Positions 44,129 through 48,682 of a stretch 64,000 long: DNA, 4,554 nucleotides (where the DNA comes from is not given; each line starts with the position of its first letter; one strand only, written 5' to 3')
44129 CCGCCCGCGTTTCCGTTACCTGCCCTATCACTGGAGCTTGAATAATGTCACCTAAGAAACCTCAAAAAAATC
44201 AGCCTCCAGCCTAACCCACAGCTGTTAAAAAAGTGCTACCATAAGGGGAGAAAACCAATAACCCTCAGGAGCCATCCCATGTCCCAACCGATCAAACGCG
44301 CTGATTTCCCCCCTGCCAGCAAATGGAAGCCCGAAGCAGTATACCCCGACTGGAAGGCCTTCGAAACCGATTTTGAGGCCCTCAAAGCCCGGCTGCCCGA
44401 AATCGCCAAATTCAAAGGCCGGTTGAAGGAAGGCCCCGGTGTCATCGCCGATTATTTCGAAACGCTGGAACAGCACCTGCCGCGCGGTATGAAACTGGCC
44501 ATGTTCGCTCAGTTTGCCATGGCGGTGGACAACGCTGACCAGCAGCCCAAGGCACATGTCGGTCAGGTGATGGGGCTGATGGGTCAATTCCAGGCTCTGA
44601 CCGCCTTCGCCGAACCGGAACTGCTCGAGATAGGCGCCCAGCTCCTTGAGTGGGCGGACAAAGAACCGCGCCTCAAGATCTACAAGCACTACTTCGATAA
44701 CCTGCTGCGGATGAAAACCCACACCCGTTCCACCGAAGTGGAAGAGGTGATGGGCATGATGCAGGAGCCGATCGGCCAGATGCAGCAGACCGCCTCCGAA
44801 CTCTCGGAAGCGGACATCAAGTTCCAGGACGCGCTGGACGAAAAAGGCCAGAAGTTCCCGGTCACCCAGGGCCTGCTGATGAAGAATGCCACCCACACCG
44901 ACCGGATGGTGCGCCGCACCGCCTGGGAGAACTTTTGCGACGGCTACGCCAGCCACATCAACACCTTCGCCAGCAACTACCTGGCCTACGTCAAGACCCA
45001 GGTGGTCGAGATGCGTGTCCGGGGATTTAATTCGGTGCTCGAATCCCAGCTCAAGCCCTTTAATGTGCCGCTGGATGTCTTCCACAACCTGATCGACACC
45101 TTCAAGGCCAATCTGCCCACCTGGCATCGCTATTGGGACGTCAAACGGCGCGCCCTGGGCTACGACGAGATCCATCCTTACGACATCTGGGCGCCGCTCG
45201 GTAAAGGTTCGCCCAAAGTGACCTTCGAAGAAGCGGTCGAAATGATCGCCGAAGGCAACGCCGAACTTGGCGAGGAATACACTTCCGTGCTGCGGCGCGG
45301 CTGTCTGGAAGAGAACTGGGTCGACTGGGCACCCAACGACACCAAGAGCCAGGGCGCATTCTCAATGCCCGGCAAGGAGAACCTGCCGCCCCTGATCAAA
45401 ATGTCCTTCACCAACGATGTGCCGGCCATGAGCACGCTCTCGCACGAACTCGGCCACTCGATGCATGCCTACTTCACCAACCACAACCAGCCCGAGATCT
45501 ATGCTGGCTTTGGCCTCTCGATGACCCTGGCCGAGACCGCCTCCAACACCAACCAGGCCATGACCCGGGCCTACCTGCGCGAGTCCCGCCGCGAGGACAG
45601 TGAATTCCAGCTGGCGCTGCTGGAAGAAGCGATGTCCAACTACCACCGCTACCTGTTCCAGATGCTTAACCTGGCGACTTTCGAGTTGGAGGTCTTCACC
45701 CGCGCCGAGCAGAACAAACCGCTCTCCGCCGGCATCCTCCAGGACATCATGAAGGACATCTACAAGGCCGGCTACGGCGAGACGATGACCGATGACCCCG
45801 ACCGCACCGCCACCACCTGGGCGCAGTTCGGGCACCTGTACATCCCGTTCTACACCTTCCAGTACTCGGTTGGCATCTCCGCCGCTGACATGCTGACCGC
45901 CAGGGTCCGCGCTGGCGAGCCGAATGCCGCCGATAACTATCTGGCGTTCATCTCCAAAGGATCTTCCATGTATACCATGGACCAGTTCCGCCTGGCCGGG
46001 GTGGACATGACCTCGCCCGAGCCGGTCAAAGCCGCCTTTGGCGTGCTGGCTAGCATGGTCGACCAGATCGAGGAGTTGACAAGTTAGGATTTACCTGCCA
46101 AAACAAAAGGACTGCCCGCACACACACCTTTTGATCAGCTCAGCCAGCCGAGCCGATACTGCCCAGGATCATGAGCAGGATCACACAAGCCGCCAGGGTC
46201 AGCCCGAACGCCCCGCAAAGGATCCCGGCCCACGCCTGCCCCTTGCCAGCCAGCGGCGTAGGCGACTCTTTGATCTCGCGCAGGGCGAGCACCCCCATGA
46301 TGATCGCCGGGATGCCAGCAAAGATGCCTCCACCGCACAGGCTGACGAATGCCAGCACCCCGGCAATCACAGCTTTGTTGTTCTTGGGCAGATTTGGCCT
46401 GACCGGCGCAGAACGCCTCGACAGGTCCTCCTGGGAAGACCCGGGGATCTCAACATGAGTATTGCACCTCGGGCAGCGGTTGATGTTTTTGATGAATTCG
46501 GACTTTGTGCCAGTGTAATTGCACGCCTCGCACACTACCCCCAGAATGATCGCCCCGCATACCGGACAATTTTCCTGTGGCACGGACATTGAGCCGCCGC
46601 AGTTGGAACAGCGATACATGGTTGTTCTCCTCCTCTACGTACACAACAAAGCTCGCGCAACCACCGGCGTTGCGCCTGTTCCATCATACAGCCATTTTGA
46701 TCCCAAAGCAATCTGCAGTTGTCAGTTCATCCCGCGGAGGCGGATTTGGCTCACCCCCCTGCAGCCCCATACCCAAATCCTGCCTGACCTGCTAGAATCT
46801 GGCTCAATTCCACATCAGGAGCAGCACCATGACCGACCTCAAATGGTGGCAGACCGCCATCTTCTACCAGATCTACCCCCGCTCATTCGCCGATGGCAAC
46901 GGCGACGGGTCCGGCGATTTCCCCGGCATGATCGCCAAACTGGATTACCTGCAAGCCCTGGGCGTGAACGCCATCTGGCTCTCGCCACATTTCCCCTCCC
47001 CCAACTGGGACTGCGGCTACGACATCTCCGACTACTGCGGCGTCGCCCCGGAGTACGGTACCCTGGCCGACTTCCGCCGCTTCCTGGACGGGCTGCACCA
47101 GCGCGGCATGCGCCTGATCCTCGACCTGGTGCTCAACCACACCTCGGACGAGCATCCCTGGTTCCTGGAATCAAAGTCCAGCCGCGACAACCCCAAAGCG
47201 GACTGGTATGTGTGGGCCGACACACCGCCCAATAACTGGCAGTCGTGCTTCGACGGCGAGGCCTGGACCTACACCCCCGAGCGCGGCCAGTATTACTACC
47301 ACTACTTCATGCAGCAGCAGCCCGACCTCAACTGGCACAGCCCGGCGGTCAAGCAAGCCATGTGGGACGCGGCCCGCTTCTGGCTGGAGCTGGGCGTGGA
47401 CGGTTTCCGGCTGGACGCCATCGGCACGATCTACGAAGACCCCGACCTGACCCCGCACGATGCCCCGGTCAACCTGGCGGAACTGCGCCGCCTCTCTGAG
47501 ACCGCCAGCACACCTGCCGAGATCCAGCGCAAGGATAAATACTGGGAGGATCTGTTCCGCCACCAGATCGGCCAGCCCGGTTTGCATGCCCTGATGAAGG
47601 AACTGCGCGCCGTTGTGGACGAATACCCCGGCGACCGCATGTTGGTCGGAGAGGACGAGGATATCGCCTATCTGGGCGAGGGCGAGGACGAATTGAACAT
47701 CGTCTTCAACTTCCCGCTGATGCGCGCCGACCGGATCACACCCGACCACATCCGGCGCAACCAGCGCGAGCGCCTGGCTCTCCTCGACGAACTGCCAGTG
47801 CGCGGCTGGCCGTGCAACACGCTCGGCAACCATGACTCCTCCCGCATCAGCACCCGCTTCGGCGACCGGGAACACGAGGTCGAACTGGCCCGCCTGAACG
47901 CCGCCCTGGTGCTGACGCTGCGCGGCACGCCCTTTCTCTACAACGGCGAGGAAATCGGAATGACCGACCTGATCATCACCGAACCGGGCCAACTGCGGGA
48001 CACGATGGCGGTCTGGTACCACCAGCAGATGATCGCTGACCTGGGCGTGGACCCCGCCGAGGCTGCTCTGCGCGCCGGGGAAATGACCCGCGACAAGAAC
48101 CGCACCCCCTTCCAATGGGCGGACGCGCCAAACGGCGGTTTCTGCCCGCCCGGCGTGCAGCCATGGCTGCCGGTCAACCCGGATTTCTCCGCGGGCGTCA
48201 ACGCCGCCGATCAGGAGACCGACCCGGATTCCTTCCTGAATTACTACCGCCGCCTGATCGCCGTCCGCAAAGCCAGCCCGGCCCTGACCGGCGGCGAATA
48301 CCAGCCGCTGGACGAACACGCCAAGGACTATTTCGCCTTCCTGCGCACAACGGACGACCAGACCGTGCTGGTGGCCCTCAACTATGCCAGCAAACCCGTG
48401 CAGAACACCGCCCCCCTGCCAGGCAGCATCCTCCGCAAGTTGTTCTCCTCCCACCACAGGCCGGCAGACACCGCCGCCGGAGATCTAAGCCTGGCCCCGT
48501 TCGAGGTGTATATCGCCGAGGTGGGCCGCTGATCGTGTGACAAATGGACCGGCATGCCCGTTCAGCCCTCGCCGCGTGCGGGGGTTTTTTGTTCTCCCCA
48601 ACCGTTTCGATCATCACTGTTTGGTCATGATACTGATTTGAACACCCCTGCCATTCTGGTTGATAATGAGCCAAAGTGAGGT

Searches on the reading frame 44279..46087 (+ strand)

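Call 88: search_protein_families(library=pfam, proteins=[window:44279-46087:+], max_evalue=0.0001)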
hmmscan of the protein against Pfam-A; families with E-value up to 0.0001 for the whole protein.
window:44279-46087:+ (602 aa): 2 families
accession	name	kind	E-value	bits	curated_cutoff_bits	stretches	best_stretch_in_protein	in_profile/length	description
PF01432.26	Peptidase_M3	-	1.5e-52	179.9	27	1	206-588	5-456/457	Peptidase family M3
PF08439.15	Peptidase_M3_N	-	1.1e-12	48.5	25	1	114-182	1-70/70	Oligopeptidase F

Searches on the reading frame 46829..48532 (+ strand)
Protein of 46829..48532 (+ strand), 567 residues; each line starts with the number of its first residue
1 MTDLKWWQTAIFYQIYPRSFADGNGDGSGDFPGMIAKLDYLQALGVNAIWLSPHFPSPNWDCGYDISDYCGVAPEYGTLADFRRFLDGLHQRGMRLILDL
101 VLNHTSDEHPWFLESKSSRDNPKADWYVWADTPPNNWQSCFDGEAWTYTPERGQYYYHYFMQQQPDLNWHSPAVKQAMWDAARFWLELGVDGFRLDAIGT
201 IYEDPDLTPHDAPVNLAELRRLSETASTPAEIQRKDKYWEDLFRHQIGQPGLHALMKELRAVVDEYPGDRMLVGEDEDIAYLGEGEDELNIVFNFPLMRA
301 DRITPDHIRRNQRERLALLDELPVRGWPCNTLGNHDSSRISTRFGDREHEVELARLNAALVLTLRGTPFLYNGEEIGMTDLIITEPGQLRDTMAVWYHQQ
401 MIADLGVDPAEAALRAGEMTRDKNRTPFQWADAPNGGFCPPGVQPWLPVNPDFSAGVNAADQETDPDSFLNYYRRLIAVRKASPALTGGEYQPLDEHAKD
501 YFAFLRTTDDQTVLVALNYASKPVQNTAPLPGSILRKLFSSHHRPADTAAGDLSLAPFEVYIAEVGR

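Call 88: search_protein_families(library=pfam, proteins=[window:46829-48532:+], max_evalue=0.0001)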
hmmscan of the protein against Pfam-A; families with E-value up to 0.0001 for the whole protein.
window:46829-48532:+ (567 aa): 3 families
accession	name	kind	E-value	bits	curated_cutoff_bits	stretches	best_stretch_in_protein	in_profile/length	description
PF00128.31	Alpha-amylase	-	4.3e-120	402.4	22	1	14-488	1-445/446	Alpha amylase, catalytic domain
PF16657.11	Malt_amylase_C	-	3e-09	37.2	27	1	489-562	1-75/75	Maltogenic Amylase, C-terminal domain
PF11941.14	DUF3459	-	3.1e-06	27.9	22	1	472-558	1-85/90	Domain of unknown function (DUF3459)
